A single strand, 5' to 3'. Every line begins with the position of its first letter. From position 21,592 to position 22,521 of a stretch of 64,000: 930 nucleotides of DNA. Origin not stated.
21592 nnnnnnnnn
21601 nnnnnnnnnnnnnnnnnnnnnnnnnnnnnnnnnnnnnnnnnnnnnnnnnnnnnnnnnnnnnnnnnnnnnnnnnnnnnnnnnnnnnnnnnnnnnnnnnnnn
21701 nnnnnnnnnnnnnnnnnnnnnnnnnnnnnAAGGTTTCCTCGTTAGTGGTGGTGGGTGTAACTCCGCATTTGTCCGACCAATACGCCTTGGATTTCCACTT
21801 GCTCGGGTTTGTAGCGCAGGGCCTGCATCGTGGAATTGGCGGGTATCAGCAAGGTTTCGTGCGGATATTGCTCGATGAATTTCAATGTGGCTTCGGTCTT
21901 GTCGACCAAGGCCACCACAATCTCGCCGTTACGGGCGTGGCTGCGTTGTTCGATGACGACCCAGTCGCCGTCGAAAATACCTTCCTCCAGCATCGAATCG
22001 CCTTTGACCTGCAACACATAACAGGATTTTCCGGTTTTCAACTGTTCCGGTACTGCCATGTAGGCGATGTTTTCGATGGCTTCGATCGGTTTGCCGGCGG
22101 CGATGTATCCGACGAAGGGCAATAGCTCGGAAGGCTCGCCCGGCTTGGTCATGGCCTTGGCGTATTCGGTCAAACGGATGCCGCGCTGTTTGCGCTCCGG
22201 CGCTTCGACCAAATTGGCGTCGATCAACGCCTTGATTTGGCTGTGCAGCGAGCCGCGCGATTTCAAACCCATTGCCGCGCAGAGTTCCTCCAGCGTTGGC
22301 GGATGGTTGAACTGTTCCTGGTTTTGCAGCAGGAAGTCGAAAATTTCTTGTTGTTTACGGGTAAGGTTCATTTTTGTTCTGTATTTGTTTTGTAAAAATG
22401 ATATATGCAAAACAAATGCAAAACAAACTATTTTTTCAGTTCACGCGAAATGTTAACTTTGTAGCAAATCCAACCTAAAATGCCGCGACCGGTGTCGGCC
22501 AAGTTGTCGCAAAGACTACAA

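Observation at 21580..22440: lexA followed by an SD-equipped 49-aa hydrophobic peptide; non-canonical repeat in the lexA promoter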

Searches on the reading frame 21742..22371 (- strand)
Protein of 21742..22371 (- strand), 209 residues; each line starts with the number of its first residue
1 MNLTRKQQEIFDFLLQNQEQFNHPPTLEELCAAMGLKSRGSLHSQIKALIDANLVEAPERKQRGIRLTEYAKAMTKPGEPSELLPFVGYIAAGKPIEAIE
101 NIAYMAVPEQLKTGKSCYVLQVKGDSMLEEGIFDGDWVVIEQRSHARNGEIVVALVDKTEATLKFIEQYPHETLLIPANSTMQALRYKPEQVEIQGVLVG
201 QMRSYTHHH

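Call 5: search_protein_families(library=pfam, proteins=[window:21742-22371:-], max_evalue=0.1)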
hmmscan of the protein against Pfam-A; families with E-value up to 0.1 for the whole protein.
window:21742-22371:- (209 aa): 3 families
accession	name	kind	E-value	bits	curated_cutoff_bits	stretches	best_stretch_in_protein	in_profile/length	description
PF00717.28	Peptidase_S24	-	2.7e-28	98.4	23.3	1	85-199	1-116/116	Peptidase S24-like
PF01726.22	LexA_DNA_bind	-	1.6e-10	41.1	23.7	1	2-64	3-65/65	LexA DNA binding domain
PF12802.13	MarR_2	-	0.005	17.4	27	1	6-57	6-52/61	MarR family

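Call 10: find_homologous_proteins(query=window:21742-22371:-, max_evalue=1e-10)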
Query window:21742-22371:- (209 aa): 7784 proteins with E <= 1e-10 among 8000 candidates; the best 120 are listed.
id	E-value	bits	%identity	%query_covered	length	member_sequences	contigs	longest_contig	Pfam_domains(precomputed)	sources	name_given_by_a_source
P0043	3.2e-128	443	96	100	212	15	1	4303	PF00717.29,PF01726.23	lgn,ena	-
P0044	1.2e-115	402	87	100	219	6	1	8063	PF00717.29,PF01726.23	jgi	-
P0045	3.6e-115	401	85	100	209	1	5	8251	PF00717.29,PF01726.23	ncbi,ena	-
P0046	1.5e-114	399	86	100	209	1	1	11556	PF00717.29,PF01726.23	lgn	-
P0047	2.5e-114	398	84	100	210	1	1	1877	PF00717.29,PF01726.23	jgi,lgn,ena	-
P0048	4.2e-114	397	85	100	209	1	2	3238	PF00717.29,PF01726.23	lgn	-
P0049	5.0e-114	397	85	100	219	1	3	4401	PF00717.29,PF01726.23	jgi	jgi:repressor LexA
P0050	7.5e-114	396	85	100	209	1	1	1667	PF00717.29,PF01726.23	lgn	-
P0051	1.1e-113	396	86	100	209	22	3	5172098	PF00717.29,PF01726.23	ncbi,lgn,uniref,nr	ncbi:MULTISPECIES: transcriptional repressor LexA [Methylomonas]|uniref:LexA repressor n=2 Tax=Methy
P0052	2.2e-113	395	84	100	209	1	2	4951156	PF00717.29,PF01726.23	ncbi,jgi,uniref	ncbi:transcriptional repressor LexA [Methylomonas sp. 2BW1-5-20]|uniref:transcriptional repressor Le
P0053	1.1e-112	392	86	100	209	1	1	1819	PF00717.29,PF01726.23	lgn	-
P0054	1.3e-112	392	85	100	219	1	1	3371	PF00717.29,PF01726.23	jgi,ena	jgi:repressor LexA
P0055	3.8e-112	391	86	99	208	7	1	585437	PF00717.29,PF01726.23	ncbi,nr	ncbi:transcriptional repressor LexA [Methylococcaceae bacterium WWC4]|nr:transcriptional repressor L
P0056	6.0e-112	390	85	100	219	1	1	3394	PF00717.29,PF01726.23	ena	-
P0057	7.5e-112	390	85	100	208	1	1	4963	PF00717.29,PF01726.23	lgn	-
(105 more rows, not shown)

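Call 11: find_related_loci(query=window:21742-22371:-, collection=genome_contigs, flank=3000)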
Query window:21742-22371:- (209 aa) in genome_contigs; peptide patterns used: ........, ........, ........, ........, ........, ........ (x = any residue, [..] = any of these).
271 stretches matched a pattern; 103 encode a relative of the query (tblastn E <= 1e-3); the best 80 are kept; 80 distinct loci.
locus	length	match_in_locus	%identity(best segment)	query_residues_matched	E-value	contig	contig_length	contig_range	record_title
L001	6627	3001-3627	95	1-209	1e-135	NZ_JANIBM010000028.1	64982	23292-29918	Methylomonas aurea strain SURF-1 SURF1.00028, whole genome shotgun sequence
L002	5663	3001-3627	85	1-209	7e-124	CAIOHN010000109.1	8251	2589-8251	MAG: uncultured proteobacterium isolate ErkenSummer_bin-2176 genome assembly, contig: bin-2176:109/379, whole genome sho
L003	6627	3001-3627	86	1-209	2e-123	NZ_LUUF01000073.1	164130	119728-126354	Methylomonas methanica strain NCIMB 11130 contig_43, whole genome shotgun sequence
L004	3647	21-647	84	1-209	8e-124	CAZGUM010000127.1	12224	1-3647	MAG TPA_asm: uncultured Methylomonas sp. isolate binchicken_co284_175 genome assembly, contig: NODE_5116_length_12224_co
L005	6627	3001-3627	86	1-209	9e-123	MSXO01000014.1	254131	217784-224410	MAG: Proteobacteria bacterium ST_bin11 63, whole genome shotgun sequence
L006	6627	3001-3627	85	1-209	9e-123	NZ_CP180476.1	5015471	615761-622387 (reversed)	Methylomonas sp. TEB chromosome, complete genome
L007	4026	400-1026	85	1-209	1e-122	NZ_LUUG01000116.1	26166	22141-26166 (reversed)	Methylomonas methanica strain R-45363 contig_79_(1..26166), whole genome shotgun sequence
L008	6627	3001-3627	85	1-209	3e-122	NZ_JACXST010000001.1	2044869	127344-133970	Methylomonas fluvii strain EbB scaffold1, whole genome shotgun sequence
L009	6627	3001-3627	85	1-209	2e-121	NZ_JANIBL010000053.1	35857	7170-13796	Methylomonas rosea strain WSC-7 WSC7.00053, whole genome shotgun sequence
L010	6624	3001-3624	82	2-209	8e-118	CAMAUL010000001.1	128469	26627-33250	MAG: Candidatus Methylobacter oryzae isolate LH-02apr19-193 genome assembly, contig: LH-02apr19-C91, whole genome shotgu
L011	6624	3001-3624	82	2-209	1e-117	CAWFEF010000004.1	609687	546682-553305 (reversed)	MAG: uncultured Gammaproteobacteria bacterium isolate MFD05674.bin.2.90 genome assembly, contig: contig_32498, whole gen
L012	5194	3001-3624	81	2-209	2e-117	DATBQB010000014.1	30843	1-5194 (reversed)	MAG TPA_asm: Methylobacter sp. isolate SMAG_U4092 k141_1227153, whole genome shotgun sequence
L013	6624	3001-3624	82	2-209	8e-117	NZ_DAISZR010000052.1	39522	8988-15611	MAG: Methylobacter sp. isolate CTOTU25010 NODE_59_length_39522_cov_529.251603, whole genome shotgun sequence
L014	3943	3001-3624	82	2-209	6e-118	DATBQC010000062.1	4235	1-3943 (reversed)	MAG TPA_asm: Methylobacter sp. isolate SMAG_U4093 k141_779661, whole genome shotgun sequence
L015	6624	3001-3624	81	2-209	5e-117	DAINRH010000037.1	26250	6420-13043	MAG TPA_asm: Methylobacter sp. isolate CTOTU25073 NODE_149_length_26250_cov_9.612941, whole genome shotgun sequence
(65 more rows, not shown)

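Call 21: search_solved_structures(query=window:21742-22371:-, max_evalue=0.00001, show_alignments=2)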
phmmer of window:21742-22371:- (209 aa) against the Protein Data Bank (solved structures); distinct sequences matched with E-value up to 0.00001: 21.
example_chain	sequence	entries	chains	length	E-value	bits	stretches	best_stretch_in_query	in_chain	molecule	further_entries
3k2z_A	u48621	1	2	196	4.5e-25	91.8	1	1-203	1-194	LexA repressor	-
7b5g_A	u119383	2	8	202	2e-24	89.6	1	3-204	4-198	LexA repressor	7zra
7ocj_A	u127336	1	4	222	2.7e-24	89.2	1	3-204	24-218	LexA repressor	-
1jhh_A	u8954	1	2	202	5.3e-24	88.3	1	3-204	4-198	LEXA REPRESSOR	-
3jso_A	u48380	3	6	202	1.2e-23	87.1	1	3-204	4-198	LexA repressor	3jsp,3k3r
8trg_I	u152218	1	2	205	1.3e-23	87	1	3-204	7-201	LexA repressor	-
1jhf_A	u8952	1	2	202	1.9e-23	86.4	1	3-204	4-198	LEXA REPRESSOR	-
8s7g_A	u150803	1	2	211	2.9e-21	79.3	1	2-203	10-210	LexA repressor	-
1jhc_A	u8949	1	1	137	1.8e-14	57.1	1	79-204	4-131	LEXA REPRESSOR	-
8gms_A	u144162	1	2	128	1.4e-13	54.2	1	84-204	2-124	LexA repressor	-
1jhe_A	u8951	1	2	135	2.4e-13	53.5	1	79-204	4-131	LEXA REPRESSOR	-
6a2q_A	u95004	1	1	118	8.7e-13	51.7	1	97-183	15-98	LexA repressor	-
6a2r_A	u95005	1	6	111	1.1e-12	51.3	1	97-183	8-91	LexA repressor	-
6a2s_A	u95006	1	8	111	2.9e-12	50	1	97-183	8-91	LexA repressor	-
6a2t_A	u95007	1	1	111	6.7e-12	48.8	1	97-182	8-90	LexA repressor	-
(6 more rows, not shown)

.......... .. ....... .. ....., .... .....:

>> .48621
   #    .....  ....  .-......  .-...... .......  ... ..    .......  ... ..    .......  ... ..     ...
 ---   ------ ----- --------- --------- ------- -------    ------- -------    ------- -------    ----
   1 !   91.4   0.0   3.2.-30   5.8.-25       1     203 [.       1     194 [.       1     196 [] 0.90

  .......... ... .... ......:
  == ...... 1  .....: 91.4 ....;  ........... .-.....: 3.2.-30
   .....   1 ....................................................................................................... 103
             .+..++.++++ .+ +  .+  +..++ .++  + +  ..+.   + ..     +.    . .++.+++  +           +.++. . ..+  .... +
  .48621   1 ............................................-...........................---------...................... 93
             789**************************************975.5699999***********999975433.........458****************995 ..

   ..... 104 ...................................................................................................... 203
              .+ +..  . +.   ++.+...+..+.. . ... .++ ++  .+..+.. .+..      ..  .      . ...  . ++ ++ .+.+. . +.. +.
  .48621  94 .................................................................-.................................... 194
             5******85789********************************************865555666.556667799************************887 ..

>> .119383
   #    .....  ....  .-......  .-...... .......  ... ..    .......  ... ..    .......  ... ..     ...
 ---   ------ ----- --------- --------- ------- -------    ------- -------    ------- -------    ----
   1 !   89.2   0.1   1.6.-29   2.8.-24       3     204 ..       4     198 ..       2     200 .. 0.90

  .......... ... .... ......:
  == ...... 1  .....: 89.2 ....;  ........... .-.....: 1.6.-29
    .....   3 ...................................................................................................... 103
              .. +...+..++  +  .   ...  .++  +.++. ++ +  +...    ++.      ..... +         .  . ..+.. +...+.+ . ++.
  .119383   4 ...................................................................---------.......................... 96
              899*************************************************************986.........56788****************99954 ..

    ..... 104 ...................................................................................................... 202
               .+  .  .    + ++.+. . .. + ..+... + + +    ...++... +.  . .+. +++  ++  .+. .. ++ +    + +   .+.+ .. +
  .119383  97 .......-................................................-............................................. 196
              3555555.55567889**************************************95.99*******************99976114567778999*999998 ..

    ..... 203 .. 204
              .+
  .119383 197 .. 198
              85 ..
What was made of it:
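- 21742..22371 (-): lexA, 209 aa (ATG 22371, stop TAA 21744-21742). It belongs to a divergent LexA clade whose recognition helix reads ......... About 90 bits to both E. coli and Thermotoga LexA (call 21). The Ala-Gly cleavage site, the GDSM serine and the lysine all align with E. coli LexA (call 21).
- On LexA repressor (TIGR00498): In the alignment to E. coli LexA, AAGKP aligns with AAGEP, GDSM with GMSM, and TLKF with TVKR (call 21).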

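Call 48: search_protein_families(library=ncbifam, proteins=[window:21742-22371:-], max_evalue=1)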
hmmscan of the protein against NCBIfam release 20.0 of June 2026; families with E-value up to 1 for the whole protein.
window:21742-22371:- (209 aa): 5 families
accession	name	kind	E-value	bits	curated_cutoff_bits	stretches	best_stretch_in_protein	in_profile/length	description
TIGR00498.1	lexA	equivalog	1.2e-45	155.6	110.95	1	2-204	3-201/203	transcriptional repressor LexA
NF007621.2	PRK10276.1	subfamily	3.7e-15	56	110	1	113-199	25-111/115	translesion error-prone DNA polymerase V autoproteolytic subunit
NF051876.1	transXXX_HumD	equivalog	0.0023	17.9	120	1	109-195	19-104/129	HumD family translesion DNA polymerase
NF003210.0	PRK04172.1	equivalog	0.042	12.7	350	1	1-84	2-79/496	phenylalanine--tRNA ligase subunit alpha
NF040683.1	PorC_Meth_Thtga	equivalog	0.12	12.1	270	1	71-178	22-133/177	pyruvate synthase subunit PorC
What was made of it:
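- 21742..22371 (-): Pfam and NCBIfam matches (calls 5, 48).
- On LexA repressor (TIGR00498): TIGR00498 at 155.6 bits against a cutoff of 110.95 (call 48).
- Checked: It matches Pfam LexA_DNA_bind (1.6e-10) and Peptidase_S24 (2.7e-28) (call 5), and NCBIfam TIGR00498 at 155.6 bits against a cutoff of 110.95 (call 48).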

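Call 49: search_protein_representatives(protein=window:21742-22371:-)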
Query: 209 residues. Proteins with E-value up to 0.001 (for the whole library): 13444; up to 1e-10: 4492; up to 1e-30: 88. The best 150 are listed.
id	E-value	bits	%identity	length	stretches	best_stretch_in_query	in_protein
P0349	8.5e-71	254.1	62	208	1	2-208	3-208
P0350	1.3e-57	211.0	54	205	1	3-206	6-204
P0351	2.7e-55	203.5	63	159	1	42-205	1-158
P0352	9.4e-51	188.6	53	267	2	79-206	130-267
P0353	1.1e-49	185.2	52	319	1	3-205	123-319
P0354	6.9e-49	182.6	49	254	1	3-205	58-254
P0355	7.3e-49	182.5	50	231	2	59-205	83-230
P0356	1.3e-44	168.6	47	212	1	1-205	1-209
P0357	2.6e-41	157.9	45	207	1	3-205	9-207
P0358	5.3e-41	156.8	48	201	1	3-206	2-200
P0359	6.2e-41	156.6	55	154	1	46-205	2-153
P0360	6.2e-41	156.6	66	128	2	86-167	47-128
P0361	4.8e-40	153.7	46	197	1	4-205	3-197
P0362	5.1e-40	153.6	45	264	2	59-203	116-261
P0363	5.5e-40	153.5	44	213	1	2-206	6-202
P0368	3.9e-38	147.5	47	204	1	2-205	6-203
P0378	6.6e-36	140.2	43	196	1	1-205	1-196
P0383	2.3e-34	135.2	45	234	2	84-205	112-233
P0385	3.0e-34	134.8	44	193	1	11-204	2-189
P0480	4.1e-29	118.0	45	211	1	2-157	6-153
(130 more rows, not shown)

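Call 50: list_cluster_members(proteins=[P0349, P0350, P0355, P0356, P0357, P0358, P0361, P0363, P0368, P0383])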
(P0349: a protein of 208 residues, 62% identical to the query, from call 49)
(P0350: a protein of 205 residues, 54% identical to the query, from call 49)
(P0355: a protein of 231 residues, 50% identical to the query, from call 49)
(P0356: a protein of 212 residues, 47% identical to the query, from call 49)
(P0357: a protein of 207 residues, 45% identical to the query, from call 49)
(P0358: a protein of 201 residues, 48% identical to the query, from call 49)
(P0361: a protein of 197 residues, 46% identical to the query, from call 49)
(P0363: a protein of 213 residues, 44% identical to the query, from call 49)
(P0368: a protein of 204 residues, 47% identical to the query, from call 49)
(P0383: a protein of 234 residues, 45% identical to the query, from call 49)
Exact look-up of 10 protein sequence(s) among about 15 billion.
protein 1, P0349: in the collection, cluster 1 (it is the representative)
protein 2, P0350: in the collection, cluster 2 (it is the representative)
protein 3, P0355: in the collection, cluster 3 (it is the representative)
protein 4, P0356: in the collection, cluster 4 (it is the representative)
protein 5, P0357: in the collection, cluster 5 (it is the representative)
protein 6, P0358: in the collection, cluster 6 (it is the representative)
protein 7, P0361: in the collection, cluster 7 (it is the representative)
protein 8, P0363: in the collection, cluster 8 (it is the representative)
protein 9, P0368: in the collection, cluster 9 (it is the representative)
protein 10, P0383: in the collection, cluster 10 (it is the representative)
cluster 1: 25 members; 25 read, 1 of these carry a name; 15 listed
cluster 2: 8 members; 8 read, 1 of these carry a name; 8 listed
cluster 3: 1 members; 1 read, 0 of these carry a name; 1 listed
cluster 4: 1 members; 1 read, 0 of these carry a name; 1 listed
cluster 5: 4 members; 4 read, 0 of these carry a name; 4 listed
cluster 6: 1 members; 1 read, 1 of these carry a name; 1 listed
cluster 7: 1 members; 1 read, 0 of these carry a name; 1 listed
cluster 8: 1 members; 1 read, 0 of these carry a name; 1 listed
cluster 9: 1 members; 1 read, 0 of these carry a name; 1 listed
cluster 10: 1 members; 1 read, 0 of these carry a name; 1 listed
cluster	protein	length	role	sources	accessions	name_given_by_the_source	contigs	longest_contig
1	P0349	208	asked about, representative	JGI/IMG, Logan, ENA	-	-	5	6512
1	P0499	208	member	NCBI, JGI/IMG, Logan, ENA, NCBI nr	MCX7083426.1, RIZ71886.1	MAG: transcriptional repressor LexA [Methylococcales bacterium] | repressor LexA | transcriptional repressor LexA [Methylococcales bacterium]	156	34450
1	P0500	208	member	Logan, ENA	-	-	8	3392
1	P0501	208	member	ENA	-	-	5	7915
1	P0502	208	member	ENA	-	-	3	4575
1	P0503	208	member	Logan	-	-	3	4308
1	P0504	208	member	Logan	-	-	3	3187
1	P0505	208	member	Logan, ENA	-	-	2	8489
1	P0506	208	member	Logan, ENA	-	-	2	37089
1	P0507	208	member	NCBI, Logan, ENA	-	-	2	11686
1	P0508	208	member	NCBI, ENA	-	-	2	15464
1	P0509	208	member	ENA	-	-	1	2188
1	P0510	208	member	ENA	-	-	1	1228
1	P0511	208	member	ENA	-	-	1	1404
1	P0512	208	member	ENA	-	-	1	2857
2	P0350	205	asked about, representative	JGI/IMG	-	repressor LexA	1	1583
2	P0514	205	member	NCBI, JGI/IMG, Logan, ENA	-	-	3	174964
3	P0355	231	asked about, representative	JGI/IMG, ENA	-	-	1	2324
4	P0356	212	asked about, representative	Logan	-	-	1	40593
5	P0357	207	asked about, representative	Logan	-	-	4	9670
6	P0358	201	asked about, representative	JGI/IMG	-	repressor LexA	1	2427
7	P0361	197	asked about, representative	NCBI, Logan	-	-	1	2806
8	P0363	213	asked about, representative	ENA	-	-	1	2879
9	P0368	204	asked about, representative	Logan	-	-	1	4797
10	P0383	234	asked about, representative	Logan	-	-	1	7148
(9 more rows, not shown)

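Call 65: find_encoding_contigs(protein=P0350, flank=2000, max_places=3)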
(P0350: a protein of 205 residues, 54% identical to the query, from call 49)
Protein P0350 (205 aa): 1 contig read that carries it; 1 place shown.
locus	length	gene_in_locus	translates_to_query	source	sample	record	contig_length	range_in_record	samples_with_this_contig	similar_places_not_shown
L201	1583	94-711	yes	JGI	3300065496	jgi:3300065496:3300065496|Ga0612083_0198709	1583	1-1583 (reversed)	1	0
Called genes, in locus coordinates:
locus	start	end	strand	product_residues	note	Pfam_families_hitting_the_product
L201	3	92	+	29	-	?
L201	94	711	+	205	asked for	PF01726:LexA_DNA_bind (weak), PF12840:HTH_20 (weak), PF00717:Peptidase_S24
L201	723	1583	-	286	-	?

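Call 66: find_encoding_contigs(protein=P0514, flank=3000, max_places=2)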
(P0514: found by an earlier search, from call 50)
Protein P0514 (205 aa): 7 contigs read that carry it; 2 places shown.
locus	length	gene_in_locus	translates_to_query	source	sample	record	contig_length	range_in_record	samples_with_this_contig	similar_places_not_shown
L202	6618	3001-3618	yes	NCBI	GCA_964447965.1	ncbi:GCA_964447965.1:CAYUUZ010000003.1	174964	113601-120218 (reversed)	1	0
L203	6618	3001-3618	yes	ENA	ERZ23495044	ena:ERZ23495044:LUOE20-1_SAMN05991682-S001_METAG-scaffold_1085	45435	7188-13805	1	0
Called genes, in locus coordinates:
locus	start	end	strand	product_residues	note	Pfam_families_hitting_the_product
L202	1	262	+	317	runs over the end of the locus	PF01073:3Beta_HSD, PF01370:Epimerase, PF04321:RmlD_sub_bind, PF16363:GDP_Man_Dehyd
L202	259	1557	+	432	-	PF04413:Glycos_transf_N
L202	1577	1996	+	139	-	PF11969:DcpS_C, PF01230:HIT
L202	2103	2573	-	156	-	PF00027:cNMP_binding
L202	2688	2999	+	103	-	-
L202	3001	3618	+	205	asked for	PF01726:LexA_DNA_bind (weak), PF12840:HTH_20 (weak), PF00717:Peptidase_S24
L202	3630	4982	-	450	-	PF02321:OEP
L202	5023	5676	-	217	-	PF01135:PCMT, PF13489:Methyltransf_23 (weak), PF00398:RrnaAD, PF05175:MTS (faint), PF13847:Methyltransf_31 (weak), PF08241:Methyltransf_11 (weak), PF13649:Methyltransf_25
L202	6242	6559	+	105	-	PF04336:ACP_PD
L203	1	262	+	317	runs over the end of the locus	PF01073:3Beta_HSD, PF01370:Epimerase, PF04321:RmlD_sub_bind, PF16363:GDP_Man_Dehyd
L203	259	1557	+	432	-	PF04413:Glycos_transf_N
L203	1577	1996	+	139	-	PF11969:DcpS_C, PF01230:HIT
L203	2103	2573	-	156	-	PF00027:cNMP_binding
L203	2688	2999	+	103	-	-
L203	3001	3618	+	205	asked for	PF01726:LexA_DNA_bind (weak), PF12840:HTH_20 (weak), PF00717:Peptidase_S24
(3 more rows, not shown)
